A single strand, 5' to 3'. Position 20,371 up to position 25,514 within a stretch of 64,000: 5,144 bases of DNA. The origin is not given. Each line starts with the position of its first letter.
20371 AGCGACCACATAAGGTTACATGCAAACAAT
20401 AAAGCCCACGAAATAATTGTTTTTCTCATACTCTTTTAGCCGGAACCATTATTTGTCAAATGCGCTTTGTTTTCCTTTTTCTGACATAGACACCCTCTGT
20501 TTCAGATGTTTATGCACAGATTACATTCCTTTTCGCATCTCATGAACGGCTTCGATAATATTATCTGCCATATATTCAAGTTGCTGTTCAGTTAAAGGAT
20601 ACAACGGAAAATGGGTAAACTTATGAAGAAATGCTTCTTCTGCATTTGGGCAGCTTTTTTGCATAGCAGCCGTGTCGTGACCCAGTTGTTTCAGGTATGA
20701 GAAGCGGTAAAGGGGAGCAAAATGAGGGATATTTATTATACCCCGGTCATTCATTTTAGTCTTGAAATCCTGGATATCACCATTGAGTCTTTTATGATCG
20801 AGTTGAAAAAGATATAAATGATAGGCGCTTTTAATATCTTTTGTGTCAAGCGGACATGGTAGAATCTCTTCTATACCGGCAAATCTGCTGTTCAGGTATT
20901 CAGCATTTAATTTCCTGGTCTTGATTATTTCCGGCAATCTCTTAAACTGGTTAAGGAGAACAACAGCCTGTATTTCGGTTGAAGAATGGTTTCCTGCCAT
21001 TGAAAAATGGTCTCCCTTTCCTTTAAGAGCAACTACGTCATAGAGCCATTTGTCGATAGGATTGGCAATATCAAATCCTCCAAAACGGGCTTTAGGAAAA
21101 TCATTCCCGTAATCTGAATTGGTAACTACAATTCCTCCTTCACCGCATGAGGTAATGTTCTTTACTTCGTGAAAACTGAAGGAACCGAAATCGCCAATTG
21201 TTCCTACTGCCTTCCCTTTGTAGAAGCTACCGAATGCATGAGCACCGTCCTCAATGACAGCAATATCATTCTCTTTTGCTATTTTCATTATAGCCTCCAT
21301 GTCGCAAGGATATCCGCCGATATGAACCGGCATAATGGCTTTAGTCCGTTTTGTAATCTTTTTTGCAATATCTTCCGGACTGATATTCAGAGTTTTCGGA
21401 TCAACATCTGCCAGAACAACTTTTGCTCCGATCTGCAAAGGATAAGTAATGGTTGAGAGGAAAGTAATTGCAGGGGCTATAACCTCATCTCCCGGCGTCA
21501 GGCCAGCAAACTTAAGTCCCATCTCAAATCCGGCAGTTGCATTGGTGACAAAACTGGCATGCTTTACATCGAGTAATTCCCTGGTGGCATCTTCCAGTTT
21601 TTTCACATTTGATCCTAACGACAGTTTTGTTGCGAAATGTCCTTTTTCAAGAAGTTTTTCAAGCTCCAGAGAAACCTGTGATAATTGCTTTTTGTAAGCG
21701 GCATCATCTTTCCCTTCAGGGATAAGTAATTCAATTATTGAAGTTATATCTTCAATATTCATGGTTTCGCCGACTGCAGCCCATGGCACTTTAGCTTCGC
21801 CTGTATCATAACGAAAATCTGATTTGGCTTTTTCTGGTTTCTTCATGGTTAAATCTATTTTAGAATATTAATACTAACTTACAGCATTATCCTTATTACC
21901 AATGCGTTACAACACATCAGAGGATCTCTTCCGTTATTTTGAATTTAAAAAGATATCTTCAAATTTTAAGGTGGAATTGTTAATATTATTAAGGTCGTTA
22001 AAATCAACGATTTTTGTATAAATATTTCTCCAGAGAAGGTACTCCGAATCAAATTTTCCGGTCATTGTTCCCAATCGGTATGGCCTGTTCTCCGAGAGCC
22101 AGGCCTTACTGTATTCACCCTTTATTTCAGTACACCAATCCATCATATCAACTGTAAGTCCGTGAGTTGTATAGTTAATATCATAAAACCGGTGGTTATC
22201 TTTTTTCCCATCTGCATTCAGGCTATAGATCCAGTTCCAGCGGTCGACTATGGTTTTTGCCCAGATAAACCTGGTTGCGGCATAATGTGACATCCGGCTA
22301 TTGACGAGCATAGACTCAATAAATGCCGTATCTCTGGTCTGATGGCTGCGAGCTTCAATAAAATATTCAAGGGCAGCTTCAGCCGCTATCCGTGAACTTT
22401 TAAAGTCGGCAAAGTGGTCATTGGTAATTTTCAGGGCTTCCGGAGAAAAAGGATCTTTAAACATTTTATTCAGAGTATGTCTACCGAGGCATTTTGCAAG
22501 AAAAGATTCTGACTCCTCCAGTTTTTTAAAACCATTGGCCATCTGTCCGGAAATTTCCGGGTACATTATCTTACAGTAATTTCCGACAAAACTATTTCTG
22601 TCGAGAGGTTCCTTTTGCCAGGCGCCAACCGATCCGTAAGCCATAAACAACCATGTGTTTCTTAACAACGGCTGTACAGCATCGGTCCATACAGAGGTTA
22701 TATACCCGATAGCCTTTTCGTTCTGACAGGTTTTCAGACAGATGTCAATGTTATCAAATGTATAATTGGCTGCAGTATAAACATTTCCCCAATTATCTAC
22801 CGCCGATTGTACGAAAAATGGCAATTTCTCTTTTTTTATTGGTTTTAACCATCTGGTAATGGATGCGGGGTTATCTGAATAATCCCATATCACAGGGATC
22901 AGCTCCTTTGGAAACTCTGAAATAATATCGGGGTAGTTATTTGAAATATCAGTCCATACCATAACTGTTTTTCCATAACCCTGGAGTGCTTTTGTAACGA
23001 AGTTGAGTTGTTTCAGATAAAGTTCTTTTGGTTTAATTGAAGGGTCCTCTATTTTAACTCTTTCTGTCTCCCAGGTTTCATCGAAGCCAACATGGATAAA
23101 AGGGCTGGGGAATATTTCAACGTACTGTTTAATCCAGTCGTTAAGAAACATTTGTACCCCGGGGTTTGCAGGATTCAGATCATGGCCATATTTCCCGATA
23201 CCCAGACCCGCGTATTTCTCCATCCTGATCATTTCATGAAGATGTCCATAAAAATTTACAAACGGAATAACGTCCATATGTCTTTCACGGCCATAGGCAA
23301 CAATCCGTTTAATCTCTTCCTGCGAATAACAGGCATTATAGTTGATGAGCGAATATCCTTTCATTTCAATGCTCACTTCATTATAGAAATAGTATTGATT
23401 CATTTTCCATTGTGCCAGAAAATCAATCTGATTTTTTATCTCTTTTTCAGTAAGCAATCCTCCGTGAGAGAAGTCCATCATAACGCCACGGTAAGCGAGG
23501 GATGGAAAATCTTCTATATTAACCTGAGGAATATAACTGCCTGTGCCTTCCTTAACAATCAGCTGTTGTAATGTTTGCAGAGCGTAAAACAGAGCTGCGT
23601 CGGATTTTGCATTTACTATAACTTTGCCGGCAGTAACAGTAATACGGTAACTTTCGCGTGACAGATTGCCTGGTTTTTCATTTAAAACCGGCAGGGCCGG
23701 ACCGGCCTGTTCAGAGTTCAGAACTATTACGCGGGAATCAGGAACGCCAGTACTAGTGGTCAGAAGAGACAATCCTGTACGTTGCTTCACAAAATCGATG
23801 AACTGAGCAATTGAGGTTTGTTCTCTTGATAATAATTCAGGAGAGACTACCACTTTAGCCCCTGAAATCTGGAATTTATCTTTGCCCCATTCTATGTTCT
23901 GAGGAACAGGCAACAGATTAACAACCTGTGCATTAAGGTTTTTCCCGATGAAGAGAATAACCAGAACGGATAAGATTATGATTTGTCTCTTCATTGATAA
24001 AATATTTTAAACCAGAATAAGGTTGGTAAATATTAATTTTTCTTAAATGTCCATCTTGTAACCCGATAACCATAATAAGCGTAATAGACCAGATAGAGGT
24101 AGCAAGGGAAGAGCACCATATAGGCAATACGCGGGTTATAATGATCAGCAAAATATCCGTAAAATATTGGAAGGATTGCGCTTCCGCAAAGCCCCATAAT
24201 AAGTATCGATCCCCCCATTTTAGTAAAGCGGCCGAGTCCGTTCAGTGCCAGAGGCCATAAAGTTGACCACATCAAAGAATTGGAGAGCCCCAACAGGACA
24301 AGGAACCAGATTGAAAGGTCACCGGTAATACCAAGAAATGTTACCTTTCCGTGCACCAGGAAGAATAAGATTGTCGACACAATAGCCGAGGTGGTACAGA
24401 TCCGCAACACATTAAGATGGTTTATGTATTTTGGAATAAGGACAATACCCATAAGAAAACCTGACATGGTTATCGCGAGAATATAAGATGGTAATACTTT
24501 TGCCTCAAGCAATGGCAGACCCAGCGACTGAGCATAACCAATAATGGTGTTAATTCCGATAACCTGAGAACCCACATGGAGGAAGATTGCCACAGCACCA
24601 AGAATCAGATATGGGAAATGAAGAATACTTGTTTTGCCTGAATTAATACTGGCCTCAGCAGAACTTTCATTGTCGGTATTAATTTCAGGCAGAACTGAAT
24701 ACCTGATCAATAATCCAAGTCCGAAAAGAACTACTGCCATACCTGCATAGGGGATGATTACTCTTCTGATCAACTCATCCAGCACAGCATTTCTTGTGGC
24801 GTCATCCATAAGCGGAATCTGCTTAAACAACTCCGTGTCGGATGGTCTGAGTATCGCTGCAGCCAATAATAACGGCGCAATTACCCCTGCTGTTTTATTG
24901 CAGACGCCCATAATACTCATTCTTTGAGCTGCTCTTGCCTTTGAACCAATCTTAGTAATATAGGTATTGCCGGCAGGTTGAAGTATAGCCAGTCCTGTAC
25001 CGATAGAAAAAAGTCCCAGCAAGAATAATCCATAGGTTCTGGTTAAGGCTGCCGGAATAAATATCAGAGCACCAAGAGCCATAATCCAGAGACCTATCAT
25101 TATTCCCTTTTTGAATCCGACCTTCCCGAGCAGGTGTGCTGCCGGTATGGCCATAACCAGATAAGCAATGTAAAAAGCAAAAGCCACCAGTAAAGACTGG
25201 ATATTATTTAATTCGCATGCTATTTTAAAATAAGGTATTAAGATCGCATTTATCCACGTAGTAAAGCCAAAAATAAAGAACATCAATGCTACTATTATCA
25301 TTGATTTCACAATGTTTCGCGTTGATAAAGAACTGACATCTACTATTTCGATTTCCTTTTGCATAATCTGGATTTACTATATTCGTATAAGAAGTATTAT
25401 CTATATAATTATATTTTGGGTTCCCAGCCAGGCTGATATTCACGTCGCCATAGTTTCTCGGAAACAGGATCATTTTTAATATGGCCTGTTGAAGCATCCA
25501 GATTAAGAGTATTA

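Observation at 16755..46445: ECF-sigma/anti-sigma SusC/SusD locus whose cargo is mostly oxidoreductases and aminotransferases rather than glycoside hydrolases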

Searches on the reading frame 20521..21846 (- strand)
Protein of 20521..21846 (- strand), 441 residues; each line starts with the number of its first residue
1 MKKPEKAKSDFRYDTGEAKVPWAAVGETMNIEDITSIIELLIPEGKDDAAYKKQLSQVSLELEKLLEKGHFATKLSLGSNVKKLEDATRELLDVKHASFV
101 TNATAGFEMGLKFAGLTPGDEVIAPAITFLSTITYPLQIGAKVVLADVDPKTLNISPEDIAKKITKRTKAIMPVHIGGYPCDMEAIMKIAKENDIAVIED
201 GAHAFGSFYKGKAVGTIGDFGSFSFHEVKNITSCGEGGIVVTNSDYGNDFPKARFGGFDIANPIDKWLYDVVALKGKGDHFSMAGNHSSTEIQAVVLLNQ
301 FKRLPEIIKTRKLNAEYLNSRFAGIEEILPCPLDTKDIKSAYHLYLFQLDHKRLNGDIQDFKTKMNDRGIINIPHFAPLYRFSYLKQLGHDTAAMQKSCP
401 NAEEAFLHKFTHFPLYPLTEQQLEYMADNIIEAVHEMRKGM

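Call 4: search_protein_families(library=pfam, proteins=[window:20521-21846:-], max_evalue=0.01)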
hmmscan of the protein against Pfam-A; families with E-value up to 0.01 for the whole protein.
window:20521-21846:- (441 aa): 4 families
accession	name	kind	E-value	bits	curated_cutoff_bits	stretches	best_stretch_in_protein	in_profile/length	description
PF01041.23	DegT_DnrJ_EryC1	-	1.6e-83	281.4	19.8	1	74-425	19-354/360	DegT/DnrJ/EryC1/StrS aminotransferase family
PF01212.27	Beta_elim_lyase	-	3e-06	27.2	27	1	80-207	33-175/288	Beta-eliminating lyase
PF00266.25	Aminotran_5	-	4.8e-05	22.9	21.5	1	79-260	43-231/371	Aminotransferase class-V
PF00155.27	Aminotran_1_2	-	0.0072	16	19.7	0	82-213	45-198/361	Aminotransferase class I and II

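Call 7: search_protein_families(library=ncbifam, proteins=[window:20521-21846:-], max_evalue=0.001)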
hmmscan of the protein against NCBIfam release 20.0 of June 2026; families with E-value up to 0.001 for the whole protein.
window:20521-21846:- (441 aa): 13 families
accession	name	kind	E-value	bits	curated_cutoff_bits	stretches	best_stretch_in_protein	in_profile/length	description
TIGR03588.1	PseC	equivalog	2.7e-60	204.3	423.5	1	75-432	26-378/380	UDP-4-amino-4,6-dideoxy-N-acetyl-beta-L-altrosamine transaminase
NF008687.0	PRK11706.1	equivalog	9.9e-59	199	375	1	80-432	32-372/375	dTDP-4-amino-4,6-dideoxygalactose transaminase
NF008658.2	PRK11658.1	equivalog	3.2e-55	187.3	631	1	76-435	30-374/379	UDP-4-amino-4-deoxy-L-arabinose aminotransferase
TIGR02379.1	ECA_wecE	subfamily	9.4e-50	169.4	434.85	1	65-391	16-336/376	dTDP-4-amino-4,6-dideoxy-D-glucose transaminase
TIGR04181.1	NHT_00031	hypoth_equivalog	2.6e-48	164.7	420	1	76-393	27-343/359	LegC family aminotransferase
NF011936.0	PRK15407.1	equivalog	1.6e-39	135.8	423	2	74-245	60-238/440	lipopolysaccharide biosynthesis protein RfbH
TIGR04427.1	PLP_DesI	equivalog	1.9e-34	119.5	650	1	78-245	51-215/390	dTDP-4-dehydro-6-deoxyglucose aminotransferase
NF041364.1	GntC_guanitoxin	equivalog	2.2e-06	26.8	415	1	116-204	81-177/356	guanitoxin biosynthesis PLP-dependent (S)-gamma-hydroxy-L-arginine cyclodehydratase GntC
TIGR01977.1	am_tr_V_EF2568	hypoth_equivalog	2.7e-06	26.7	377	1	65-206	30-179/376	cysteine desulfurase family protein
NF005305.0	PRK06836.1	equivalog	3.4e-05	23.3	376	1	84-172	88-175/396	pyridoxal phosphate-dependent aminotransferase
NF004975.0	PRK06348.1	equivalog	0.00012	21.2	549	1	100-209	95-210/384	pyridoxal phosphate-dependent aminotransferase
NF005816.0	PRK07682.1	equivalog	0.00035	19.3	620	1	109-204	105-206/390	aminotransferase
NF006810.0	PRK09331.1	subfamily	0.00094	18.1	301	0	89-249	75-242/397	Sep-tRNA:Cys-tRNA synthetase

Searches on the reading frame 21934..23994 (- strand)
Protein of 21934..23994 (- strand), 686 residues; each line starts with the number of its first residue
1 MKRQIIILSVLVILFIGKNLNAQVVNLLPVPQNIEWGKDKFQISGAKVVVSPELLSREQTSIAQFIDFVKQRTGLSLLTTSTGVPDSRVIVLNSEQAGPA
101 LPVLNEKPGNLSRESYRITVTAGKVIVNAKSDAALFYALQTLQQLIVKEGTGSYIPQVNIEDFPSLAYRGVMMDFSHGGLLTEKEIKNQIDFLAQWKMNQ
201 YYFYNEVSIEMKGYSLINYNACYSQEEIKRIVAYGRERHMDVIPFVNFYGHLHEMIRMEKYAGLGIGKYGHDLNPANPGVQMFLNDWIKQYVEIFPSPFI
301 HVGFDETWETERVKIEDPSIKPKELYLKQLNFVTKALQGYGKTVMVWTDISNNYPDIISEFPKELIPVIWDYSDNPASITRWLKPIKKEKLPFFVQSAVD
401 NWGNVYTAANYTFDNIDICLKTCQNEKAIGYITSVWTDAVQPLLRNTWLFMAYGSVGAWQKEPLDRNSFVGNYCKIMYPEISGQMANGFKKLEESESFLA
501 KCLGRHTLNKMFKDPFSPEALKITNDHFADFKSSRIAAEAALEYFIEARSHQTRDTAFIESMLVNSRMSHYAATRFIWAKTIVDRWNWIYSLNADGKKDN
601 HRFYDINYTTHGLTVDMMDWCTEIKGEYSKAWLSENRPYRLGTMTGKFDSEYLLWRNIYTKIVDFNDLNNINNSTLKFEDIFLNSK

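Call 4: search_protein_families(library=pfam, proteins=[window:21934-23994:-], max_evalue=0.01)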
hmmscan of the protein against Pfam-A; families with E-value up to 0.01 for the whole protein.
window:21934-23994:- (686 aa): 4 families
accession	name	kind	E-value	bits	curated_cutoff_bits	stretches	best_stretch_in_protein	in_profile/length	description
PF00728.28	Glyco_hydro_20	-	6.8e-19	68.8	22.3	1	167-374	2-243/348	Glycosyl hydrolase family 20, catalytic domain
PF02838.20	Glyco_hydro_20b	-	7.1e-17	62.8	26.1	1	26-162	3-123/124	Glycosyl hydrolase family 20, domain 2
PF14845.11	Glycohydro_20b2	-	0.00096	20.3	27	0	28-145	2-130/130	beta-acetyl hexosaminidase like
PF10566.15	Glyco_hydro_97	-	0.0045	16.9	32.5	1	173-246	25-95/275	Glycoside hydrolase 97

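Call 7: search_protein_families(library=ncbifam, proteins=[window:21934-23994:-], max_evalue=0.001)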
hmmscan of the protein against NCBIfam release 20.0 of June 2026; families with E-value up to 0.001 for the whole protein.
window:21934-23994:- (686 aa): 1 family
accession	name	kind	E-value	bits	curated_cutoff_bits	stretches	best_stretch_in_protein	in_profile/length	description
NF041654.1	GlcNAcase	equivalog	2.9e-13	49.2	1000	1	9-203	3-179/732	beta-N-acetylglucosaminidase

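Call 59: search_solved_structures(query=window:21934-23994:-, max_evalue=0.00001)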
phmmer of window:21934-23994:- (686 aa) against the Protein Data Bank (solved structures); distinct sequences matched with E-value up to 0.00001: 64 (the best 60 are shown).
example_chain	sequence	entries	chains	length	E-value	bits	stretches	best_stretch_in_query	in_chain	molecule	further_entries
6yhh_A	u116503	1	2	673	5.4e-23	84.3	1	23-255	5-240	Beta-N-acetylglucosaminidase-like protein Glycoside hydrolase family 20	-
8bbl_A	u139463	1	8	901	1.4e-22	82.8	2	110-204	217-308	Beta-N-acetylhexosaminidase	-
6q63_A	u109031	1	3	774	1.8e-21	79.2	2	26-204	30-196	Beta-hexosaminidase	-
4pys_A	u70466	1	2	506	1.3e-19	73.1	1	107-350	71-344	beta-N-acetylhexosaminidase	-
7dup_A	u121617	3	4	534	5.7e-19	70.9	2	95-224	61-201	Beta-N-acetylhexosaminidase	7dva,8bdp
7dvb_A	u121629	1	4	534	2.5e-18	68.8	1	95-224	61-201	Beta-N-acetylhexosaminidase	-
3gh4_A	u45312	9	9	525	9.1e-18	67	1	78-311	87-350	beta-hexosaminidase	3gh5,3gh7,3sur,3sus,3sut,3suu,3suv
7cbn_A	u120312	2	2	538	8.1e-16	60.5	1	107-204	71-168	Beta-N-acetylhexosaminidase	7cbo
6ezr_A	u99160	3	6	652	4.4e-15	58.1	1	218-307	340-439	Beta-N-acetylglucosaminidase Nag2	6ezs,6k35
7bwg_A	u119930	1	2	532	1.7e-14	56.2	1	109-254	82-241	Beta-N-acetylhexosaminidase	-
6ezt_A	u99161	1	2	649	4.3e-14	54.8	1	218-307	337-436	Beta-N-acetylglucosaminidase Nag2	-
5oxd_A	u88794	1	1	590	1.5e-13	53.1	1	21-203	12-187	O-GlcNAcase NagJ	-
2ydq_A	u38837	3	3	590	1.5e-13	53.1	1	21-203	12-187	O-GLCNACASE NAGJ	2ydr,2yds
6rhe_A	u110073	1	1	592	1.5e-13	53.1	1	21-203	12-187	O-GlcNAcase NagJ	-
2j62_A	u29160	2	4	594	1.5e-13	53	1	21-203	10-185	O-GlcNAcase NagJ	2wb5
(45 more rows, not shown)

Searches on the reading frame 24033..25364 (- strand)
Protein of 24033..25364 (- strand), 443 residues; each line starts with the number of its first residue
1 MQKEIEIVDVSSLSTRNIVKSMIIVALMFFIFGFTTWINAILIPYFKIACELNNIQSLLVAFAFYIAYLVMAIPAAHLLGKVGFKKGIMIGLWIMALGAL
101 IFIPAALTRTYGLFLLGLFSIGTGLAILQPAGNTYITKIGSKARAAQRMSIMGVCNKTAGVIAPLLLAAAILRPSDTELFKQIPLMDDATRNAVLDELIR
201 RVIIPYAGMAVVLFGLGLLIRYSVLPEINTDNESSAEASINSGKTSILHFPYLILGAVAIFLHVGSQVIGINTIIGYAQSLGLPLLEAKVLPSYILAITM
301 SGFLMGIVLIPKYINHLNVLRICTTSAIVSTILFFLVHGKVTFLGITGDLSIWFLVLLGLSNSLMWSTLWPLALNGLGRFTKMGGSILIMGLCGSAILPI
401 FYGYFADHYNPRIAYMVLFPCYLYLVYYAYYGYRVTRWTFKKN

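Call 4: search_protein_families(library=pfam, proteins=[window:24033-25364:-], max_evalue=0.01)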
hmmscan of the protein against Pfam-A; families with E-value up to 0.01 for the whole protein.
window:24033-25364:- (443 aa): 1 family
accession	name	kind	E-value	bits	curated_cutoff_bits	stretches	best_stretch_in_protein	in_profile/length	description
PF07690.21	MFS_1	-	1.3e-19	70.8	33.4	1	26-397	2-345/347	Major Facilitator Superfamily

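Call 7: search_protein_families(library=ncbifam, proteins=[window:24033-25364:-], max_evalue=0.001)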
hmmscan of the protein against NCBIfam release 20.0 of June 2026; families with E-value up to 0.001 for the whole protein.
window:24033-25364:- (443 aa): 5 families
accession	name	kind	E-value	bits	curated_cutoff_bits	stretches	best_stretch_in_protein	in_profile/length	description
NF046060.1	NagP_SO3503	equivalog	2.4e-96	323.3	625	1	21-435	7-421/423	N-acetylglucosamine MFS transporter NagP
TIGR01272.1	gluP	subfamily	3e-60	204.4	202.55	1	102-428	1-310/310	glucose/galactose MFS transporter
TIGR00885.1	fucP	equivalog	1.6e-48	165.9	280.4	1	22-434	5-410/410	L-fucose:H+ symporter permease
NF007524.0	PRK10133.1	equivalog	3.4e-40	138.2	427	1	6-434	12-432/438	L-fucose:H+ symporter permease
TIGR00880.1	2_A_01_02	superfamily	9.7e-05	22.5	131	1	66-166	9-106/141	multidrug resistance protein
